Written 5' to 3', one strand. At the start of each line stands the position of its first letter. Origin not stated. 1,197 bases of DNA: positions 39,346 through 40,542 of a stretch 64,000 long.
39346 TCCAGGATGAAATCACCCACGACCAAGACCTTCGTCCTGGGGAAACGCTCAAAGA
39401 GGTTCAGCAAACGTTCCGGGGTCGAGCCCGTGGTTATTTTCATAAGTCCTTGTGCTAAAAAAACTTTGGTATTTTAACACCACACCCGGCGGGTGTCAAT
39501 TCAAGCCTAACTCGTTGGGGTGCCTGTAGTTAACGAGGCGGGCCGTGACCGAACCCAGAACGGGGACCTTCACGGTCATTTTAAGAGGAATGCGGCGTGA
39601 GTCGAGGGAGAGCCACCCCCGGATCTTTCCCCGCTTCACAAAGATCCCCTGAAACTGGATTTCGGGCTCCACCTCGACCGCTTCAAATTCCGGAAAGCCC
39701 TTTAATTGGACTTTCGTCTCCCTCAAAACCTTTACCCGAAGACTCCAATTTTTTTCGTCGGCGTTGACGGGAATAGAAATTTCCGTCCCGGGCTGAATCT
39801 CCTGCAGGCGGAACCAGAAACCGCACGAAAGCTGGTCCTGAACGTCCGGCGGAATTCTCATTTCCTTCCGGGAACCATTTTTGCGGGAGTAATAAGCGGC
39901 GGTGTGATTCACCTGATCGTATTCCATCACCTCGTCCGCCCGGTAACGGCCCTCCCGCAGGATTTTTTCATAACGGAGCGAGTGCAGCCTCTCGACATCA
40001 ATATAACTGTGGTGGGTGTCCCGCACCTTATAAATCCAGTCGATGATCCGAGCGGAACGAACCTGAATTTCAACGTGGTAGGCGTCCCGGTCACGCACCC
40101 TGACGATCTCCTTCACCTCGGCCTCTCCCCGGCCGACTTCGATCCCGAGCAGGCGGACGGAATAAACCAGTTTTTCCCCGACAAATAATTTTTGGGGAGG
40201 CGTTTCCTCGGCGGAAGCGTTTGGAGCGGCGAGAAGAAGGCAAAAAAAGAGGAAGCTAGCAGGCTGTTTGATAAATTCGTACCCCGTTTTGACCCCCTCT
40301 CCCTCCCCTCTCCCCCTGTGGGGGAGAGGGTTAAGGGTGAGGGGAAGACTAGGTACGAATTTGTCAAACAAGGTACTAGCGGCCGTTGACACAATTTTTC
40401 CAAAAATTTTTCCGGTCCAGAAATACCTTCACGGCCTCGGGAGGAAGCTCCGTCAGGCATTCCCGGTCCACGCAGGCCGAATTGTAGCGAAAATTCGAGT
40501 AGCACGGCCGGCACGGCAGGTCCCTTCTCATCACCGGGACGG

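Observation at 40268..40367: Nested about 100-bp palindromic element in frame in the signal-peptide region of the DUF3108 gene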

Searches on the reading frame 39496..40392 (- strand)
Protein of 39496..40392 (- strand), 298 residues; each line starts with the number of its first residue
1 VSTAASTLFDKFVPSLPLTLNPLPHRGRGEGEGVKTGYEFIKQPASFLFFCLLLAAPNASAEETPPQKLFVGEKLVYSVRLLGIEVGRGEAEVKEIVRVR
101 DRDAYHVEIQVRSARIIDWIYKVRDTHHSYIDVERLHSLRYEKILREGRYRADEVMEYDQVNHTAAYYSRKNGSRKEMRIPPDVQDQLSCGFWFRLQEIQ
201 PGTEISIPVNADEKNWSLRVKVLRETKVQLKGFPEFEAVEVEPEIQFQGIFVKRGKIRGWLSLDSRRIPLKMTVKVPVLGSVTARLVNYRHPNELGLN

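Call 11: search_protein_families(library=pfam, proteins=[window:39496-40392:-])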
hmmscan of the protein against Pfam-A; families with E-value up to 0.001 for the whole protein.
window:39496-40392:- (298 aa): 1 family
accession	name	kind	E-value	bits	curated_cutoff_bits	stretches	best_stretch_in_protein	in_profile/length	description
PF11306.15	DUF3108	-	2.2e-35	122.8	26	1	77-286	2-208/209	Protein of unknown function (DUF3108)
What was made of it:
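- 39496..40392 (-): DUF3108 gene (298 aa from GTG 40392). The alternative start used by the NCBI annotation is TTG 40371, which lies inside the insert's left arm. Pfam PF11306, E = 2e-35, residues 77-286 (call 11).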

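Call 14: find_homologous_proteins(query=window:39496-40392:-)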
Query window:39496-40392:- (298 aa): 368 proteins with E <= 0.001 among 1425 candidates; the best 120 are listed.
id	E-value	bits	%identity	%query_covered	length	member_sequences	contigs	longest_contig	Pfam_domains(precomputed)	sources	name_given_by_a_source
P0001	6.0e-193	658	100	98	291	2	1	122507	PF11306.16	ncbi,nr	ncbi:MAG: DUF3108 domain-containing protein [Candidatus Omnitrophica bacterium]|nr:DUF3108 domain-co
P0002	3.4e-148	511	88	85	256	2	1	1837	PF11306.16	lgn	-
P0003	2.9e-144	498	90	82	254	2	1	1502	PF11306.16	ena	-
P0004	9.2e-125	434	76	84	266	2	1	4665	PF11306.16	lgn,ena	-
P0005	3.2e-123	429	77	83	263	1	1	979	PF11306.16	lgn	-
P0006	4.0e-123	429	73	86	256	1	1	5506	PF11306.16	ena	-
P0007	2.0e-122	426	76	82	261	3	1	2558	PF11306.16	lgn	-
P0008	1.4e-121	423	79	78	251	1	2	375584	PF11306.16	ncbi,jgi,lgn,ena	-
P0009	1.4e-120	420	71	89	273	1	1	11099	PF11306.16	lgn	-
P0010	1.6e-119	417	75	82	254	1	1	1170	PF11306.16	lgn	-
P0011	1.8e-119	417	74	82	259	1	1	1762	PF11306.16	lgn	-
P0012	1.9e-119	416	72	85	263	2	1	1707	PF11306.16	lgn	-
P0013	8.8e-119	414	77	77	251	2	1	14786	PF11306.16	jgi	-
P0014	1.4e-118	414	75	80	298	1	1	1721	PF11306.16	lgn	-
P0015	4.0e-118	412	74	80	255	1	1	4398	PF11306.16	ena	-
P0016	1.4e-117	410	74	84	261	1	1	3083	PF11306.16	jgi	-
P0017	2.8e-117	409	76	79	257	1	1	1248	PF11306.16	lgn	-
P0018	1.5e-116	407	73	82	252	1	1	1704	PF11306.16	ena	-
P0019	2.7e-116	406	73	83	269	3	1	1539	PF11306.16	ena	-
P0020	4.2e-116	405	73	83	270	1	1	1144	PF11306.16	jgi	jgi:hypothetical protein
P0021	1.0e-115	404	66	93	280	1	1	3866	PF11306.16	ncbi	-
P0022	1.1e-115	404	70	84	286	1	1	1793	PF11306.16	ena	-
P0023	1.8e-115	403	73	84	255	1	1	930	PF11306.16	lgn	-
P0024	4.4e-115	402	72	82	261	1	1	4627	PF11306.16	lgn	-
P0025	6.0e-115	402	70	83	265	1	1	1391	PF11306.16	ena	-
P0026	1.6e-114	400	76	76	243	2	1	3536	PF11306.16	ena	-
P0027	3.2e-114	399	69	85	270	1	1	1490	PF11306.16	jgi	jgi:hypothetical protein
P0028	4.2e-114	399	73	82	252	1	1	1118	PF11306.16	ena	-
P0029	5.3e-114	399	73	82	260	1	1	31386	PF11306.16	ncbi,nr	ncbi:MAG: DUF3108 domain-containing protein [Candidatus Omnitrophica bacterium]|nr:DUF3108 domain-co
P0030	7.3e-114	398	72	82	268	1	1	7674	PF11306.16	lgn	-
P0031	7.8e-114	398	73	80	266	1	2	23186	PF11306.16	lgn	-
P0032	9.8e-114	398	71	84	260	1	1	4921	PF11306.16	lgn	-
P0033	1.7e-113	397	71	83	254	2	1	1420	PF11306.16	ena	-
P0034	3.4e-113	396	70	83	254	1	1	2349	PF11306.16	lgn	-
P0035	9.6e-113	394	71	83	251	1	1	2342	PF11306.16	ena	-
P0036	2.3e-112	393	72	83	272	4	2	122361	PF11306.16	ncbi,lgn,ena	-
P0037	7.2e-112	392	68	84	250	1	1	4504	PF11306.16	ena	-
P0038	8.7e-112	391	72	82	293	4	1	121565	PF11306.16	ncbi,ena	-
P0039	1.1e-111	391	75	77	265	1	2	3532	PF11306.16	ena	-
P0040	1.3e-111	391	68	83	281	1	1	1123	PF11306.16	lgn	-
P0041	5.3e-111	389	70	83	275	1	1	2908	PF11306.16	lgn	-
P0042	3.2e-110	386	70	81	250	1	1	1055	PF11306.16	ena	-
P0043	4.1e-110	386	69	82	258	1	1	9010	PF11306.16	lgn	-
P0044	6.0e-110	385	72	82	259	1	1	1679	PF11306.16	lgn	-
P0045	2.2e-109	383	75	76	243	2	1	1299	PF11306.16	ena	-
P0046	2.4e-109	383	67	82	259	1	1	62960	PF11306.16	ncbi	-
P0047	1.1e-108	381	69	79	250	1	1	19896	PF11306.16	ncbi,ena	-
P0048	1.4e-108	381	66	85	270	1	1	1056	PF11306.16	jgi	jgi:hypothetical protein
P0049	2.1e-108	380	74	74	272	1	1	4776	PF11306.16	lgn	-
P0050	2.4e-108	380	67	86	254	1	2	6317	PF11306.16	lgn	-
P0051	2.6e-108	380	70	82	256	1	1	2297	PF11306.16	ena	-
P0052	4.9e-108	379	68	82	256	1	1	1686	PF11306.16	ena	-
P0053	1.4e-107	378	68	80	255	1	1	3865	PF11306.16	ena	-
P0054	1.5e-107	377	70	82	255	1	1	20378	PF11306.16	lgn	-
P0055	1.7e-106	374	66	85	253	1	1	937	PF11306.16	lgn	-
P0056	5.0e-106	372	72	76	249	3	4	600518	PF11306.16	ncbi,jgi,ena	-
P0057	6.5e-106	372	67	84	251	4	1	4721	PF11306.16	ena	-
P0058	1.5e-103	364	68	82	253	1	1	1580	PF11306.16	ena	-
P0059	5.1e-103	363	64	85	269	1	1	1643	PF11306.16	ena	-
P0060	5.6e-101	356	71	73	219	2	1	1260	PF11306.16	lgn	-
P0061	5.1e-98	346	67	76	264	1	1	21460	PF11306.16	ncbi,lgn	-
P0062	3.3e-97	343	62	84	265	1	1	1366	PF11306.16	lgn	-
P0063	9.0e-97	342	65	79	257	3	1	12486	PF11306.16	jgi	-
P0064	8.2e-95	336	71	70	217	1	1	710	PF11306.16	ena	-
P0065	3.2e-94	334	63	81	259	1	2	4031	PF11306.16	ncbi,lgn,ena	-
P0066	4.1e-93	330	73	66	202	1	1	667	PF11306.16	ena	-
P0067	5.9e-91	323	59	82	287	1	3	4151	PF11306.16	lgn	-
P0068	1.5e-90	322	62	77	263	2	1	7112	PF11306.16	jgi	-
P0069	2.1e-90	321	60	84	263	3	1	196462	PF11306.16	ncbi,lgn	-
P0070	2.2e-90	321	57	82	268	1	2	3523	PF11306.16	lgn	-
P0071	2.7e-90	321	59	83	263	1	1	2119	PF11306.16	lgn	-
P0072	9.4e-90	319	57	82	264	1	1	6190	PF11306.16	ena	-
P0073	6.1e-89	316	59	76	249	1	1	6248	PF11306.16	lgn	-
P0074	1.2e-88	315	59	77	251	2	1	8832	PF11306.16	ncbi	-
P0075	1.2e-88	315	56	83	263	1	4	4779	PF11306.16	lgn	-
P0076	2.2e-88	315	58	84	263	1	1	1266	PF11306.16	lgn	-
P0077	2.4e-88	314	62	76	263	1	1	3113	PF11306.16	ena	-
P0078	3.5e-88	314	61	76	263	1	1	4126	PF11306.16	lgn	-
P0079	3.9e-88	314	60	79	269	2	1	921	PF11306.16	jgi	-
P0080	1.1e-87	312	57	81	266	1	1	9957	PF11306.16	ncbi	-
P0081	1.2e-87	312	59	77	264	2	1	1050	PF11306.16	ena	-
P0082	1.3e-87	312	57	81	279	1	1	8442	PF11306.16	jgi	-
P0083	1.5e-87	312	61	79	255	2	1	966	PF11306.16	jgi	-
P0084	1.5e-87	312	62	76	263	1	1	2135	PF11306.16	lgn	-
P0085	5.2e-87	310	56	81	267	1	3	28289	PF11306.16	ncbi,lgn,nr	ncbi:MAG: DUF3108 domain-containing protein [Candidatus Omnitrophica bacterium]|nr:DUF3108 domain-co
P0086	5.5e-87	310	61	76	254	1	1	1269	PF11306.16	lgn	-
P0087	6.0e-87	310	56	82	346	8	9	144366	PF11306.16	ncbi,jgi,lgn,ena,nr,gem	ncbi:MAG TPA: DUF3108 domain-containing protein [Candidatus Omnitrophota bacterium]|jgi:hypothetical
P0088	6.2e-87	310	55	83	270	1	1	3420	PF11306.16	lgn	-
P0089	6.2e-87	310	56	82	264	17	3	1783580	PF11306.16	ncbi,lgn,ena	-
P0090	6.3e-87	310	60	79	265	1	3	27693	PF11306.16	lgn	-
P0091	6.7e-87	310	57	81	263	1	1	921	PF11306.16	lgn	-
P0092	7.2e-87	310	61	77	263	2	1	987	PF11306.16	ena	-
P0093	8.0e-87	309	58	81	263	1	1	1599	PF11306.16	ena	-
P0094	9.4e-87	309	57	82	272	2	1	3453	PF11306.16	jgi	jgi:hypothetical protein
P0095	1.8e-86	308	54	85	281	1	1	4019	PF11306.16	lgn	-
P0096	2.1e-86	308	56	84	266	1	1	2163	PF11306.16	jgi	jgi:hypothetical protein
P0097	2.7e-86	308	56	82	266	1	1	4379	PF11306.16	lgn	-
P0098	3.0e-86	307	56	82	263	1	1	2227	PF11306.16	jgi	jgi:hypothetical protein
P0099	3.5e-86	307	56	80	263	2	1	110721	PF11306.16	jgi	-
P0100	3.5e-86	307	55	86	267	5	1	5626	PF11306.16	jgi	-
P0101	4.1e-86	307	57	83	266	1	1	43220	PF11306.16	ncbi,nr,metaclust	ncbi:MAG: hypothetical protein A2351_04365 [Omnitrophica bacterium RIFOXYB12_FULL_50_7]|nr:MAG: hypo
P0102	4.3e-86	307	57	79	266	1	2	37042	PF11306.16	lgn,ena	-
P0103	4.7e-86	307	52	87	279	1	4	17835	PF11306.16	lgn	-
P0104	5.1e-86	307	57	83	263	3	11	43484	PF11306.16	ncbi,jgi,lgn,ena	-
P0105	5.4e-86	307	58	79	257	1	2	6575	PF11306.16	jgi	jgi:hypothetical protein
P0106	6.1e-86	306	61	78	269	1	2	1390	PF11306.16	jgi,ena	-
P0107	6.5e-86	306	52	87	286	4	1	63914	PF11306.16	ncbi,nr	ncbi:MAG: hypothetical protein BWY42_00260 [Candidatus Omnitrophica bacterium ADurb.Bin277]|nr:MAG: 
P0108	7.0e-86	306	59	77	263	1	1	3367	PF11306.16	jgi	jgi:hypothetical protein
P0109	7.5e-86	306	59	79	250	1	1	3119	PF11306.16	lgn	-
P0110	9.6e-86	306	53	84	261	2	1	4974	PF11306.16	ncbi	-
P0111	1.2e-85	306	54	87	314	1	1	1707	PF11306.16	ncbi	-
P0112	1.5e-85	305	54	82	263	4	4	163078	PF11306.16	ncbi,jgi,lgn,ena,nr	ncbi:MAG TPA: DUF3108 domain-containing protein [Candidatus Omnitrophota bacterium]|nr:DUF3108 domai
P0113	1.6e-85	305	57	82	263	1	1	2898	PF11306.16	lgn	-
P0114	2.2e-85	305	56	82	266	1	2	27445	PF11306.16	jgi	jgi:hypothetical protein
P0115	2.2e-85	305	56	81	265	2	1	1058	PF11306.16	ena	-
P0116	2.5e-85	304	56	84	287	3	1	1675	PF11306.16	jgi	jgi:Protein of unknown function (DUF3108)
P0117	3.3e-85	304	58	78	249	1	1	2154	PF11306.16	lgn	-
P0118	3.5e-85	304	58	81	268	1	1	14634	PF11306.16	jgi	jgi:hypothetical protein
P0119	4.0e-85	304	56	84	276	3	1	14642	PF11306.16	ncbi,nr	ncbi:MAG: DUF3108 domain-containing protein [Candidatus Omnitrophica bacterium]|nr:DUF3108 domain-co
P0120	4.4e-85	304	61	77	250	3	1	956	PF11306.16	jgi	-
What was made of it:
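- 39496..40392 (-): P0001 is 291 aa (call 14).
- On Rickettsia palindromic elements (RPE): The host is Omnitrophota (call 14), so membership is not claimed.
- The NCBI annotation already disagrees with the longest ORF about the start (call 14).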

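Call 16: find_encoding_contigs(protein=P0003, flank=3000, max_places=3)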
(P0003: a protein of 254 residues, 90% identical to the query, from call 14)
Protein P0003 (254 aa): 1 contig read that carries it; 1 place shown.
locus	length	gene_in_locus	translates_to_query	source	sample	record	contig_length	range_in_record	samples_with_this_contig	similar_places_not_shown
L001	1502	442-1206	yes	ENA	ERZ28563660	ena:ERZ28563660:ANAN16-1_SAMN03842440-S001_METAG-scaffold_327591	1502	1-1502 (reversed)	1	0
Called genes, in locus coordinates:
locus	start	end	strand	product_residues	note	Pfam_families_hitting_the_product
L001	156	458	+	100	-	PF01075:Glyco_transf_9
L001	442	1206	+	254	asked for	PF11306:DUF3108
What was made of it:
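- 40376..41491 (-): Upstream family-9 glycosyltransferase (heptosyltransferase-like) gene, whose last 17 nt overlap the DUF3108 start. The same 17-nt overlap occurs in L001 (call 16).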

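Call 17: find_encoding_contigs(protein=P0002, flank=3000, max_places=3)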
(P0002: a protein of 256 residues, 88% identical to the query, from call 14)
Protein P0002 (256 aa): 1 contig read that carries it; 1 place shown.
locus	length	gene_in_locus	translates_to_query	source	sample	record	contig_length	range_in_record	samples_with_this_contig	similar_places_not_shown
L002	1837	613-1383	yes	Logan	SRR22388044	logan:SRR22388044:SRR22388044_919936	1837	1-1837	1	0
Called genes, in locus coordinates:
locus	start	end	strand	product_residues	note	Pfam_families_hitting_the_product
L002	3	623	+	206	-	?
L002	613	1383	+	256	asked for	PF11306:DUF3108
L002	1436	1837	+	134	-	?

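Call 18: find_encoding_contigs(protein=P0021, flank=3000, max_places=3)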
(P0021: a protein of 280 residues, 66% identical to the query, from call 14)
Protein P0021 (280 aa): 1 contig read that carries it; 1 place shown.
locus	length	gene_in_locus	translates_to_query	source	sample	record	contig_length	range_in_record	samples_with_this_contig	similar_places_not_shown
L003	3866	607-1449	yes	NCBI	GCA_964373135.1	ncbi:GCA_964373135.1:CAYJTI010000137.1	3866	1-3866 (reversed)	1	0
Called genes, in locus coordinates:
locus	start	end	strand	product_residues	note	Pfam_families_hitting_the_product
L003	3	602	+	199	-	?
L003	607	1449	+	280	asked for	PF11306:DUF3108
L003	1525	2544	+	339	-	PF00294:PfkB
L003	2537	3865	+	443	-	?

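Call 33: find_encoding_contigs(protein=P0008, flank=6000, max_places=2)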
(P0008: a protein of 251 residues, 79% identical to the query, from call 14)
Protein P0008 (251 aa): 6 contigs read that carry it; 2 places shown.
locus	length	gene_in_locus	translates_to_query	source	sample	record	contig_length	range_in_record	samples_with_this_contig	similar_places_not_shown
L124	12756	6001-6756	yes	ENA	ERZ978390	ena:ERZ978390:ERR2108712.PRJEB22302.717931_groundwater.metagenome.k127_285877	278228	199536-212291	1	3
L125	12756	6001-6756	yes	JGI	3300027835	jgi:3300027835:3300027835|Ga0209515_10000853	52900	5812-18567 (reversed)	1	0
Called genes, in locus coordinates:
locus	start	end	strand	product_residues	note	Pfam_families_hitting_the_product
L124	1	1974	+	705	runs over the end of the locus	PF13439:Glyco_transf_4, PF13477:Glyco_trans_4_2 (weak), PF13579:Glyco_trans_4_4, PF20706:GT4-conflict, PF00534:Glycos_transf_1, PF13692:Glyco_trans_1_4, PF13524:Glyco_trans_1_2 (weak), PF01075:Glyco_transf_9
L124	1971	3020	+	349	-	PF01075:Glyco_transf_9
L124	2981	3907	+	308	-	PF01075:Glyco_transf_9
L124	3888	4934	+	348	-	PF01075:Glyco_transf_9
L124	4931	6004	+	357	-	PF01075:Glyco_transf_9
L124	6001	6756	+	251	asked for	PF11306:DUF3108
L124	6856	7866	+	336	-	PF00294:PfkB, PF08543:Phos_pyr_kin (weak)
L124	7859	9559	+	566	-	PF06418:CTP_synth_N, PF00117:GATase, PF07722:Peptidase_C26 (weak)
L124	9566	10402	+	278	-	PF00793:DAHP_synth_1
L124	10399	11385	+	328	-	PF01380:SIS, PF00571:CBS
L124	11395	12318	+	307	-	PF03279:Lip_A_acyltrans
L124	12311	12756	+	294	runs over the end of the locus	PF06835:LptC, PF03968:LptD_N (weak)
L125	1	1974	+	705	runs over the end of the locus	PF13439:Glyco_transf_4, PF13477:Glyco_trans_4_2 (weak), PF13579:Glyco_trans_4_4, PF20706:GT4-conflict, PF00534:Glycos_transf_1, PF13692:Glyco_trans_1_4, PF13524:Glyco_trans_1_2 (weak), PF01075:Glyco_transf_9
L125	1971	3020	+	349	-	PF01075:Glyco_transf_9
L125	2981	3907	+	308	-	PF01075:Glyco_transf_9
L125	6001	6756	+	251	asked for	PF11306:DUF3108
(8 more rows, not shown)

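Call 34: find_encoding_contigs(protein=P0013, flank=6000, max_places=2)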
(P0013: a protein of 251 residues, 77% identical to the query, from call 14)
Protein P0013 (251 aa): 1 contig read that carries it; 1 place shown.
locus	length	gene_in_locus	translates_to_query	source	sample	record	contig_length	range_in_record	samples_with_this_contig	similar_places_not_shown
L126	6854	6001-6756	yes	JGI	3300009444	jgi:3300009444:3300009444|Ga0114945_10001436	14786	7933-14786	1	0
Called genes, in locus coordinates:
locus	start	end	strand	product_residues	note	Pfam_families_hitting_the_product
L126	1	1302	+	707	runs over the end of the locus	PF13439:Glyco_transf_4, PF13477:Glyco_trans_4_2, PF13524:Glyco_trans_1_2 (faint), PF13579:Glyco_trans_4_4, PF20706:GT4-conflict, PF00534:Glycos_transf_1, PF13692:Glyco_trans_1_4, PF01075:Glyco_transf_9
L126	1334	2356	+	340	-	PF01075:Glyco_transf_9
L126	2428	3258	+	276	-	PF01075:Glyco_transf_9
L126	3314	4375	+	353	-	PF01075:Glyco_transf_9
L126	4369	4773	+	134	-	-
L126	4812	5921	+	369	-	PF01075:Glyco_transf_9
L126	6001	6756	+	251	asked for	PF11306:DUF3108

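Call 51: find_encoding_contigs(protein=P0001, flank=10000, max_places=6)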
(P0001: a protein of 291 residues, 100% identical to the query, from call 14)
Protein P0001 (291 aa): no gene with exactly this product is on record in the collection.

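Call 52: find_encoding_contigs(protein=window:39496-40392:-, flank=6000, max_places=6)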
Protein window:39496-40392:- (298 aa): 6 contigs read that carry it; 6 places shown.
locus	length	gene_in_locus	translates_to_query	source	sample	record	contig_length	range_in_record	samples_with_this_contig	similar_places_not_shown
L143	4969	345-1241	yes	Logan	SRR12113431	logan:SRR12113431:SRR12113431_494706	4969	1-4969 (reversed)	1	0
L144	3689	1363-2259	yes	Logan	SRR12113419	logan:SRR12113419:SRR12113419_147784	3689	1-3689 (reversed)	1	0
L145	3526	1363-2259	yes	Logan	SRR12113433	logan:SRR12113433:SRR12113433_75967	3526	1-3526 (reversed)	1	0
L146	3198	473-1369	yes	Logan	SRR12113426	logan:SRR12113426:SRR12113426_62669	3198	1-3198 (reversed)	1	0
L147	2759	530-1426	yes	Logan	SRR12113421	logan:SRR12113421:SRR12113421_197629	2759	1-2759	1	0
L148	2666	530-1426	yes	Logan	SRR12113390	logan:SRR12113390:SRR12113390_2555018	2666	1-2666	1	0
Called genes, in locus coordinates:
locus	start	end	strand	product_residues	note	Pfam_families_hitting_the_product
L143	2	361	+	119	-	?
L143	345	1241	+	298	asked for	PF11306:DUF3108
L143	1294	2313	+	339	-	PF00294:PfkB, PF08543:Phos_pyr_kin (weak)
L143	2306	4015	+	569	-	PF06418:CTP_synth_N, PF00117:GATase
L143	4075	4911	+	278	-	PF00793:DAHP_synth_1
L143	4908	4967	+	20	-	?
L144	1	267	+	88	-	?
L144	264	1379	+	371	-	PF01075:Glyco_transf_9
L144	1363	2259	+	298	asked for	PF11306:DUF3108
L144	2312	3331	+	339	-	PF00294:PfkB, PF08543:Phos_pyr_kin (weak)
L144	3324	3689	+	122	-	?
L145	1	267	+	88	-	?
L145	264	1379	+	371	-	PF01075:Glyco_transf_9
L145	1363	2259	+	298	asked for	PF11306:DUF3108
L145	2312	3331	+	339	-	PF00294:PfkB, PF08543:Phos_pyr_kin (weak)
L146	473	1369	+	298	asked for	PF11306:DUF3108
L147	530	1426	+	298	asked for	PF11306:DUF3108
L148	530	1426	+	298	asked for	PF11306:DUF3108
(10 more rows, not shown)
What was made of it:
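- All six samples come from one set of runs, so the age of the insertion is unknown (call 52).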

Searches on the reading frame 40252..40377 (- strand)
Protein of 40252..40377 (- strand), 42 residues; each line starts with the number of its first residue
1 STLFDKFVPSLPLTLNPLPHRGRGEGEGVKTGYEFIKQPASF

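Call 24: find_homologous_proteins(query=window:40252-40377:-, max_evalue=0.1)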
Query seq(42 aa): no candidate shares three 5-residue words with the query. No homologue found.
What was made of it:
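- Tried and rejected: Protein search with the 42-aa insert peptide: it returned nothing, not even the gene's own database entry P0001, so the negative result is uninformative (call 24).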
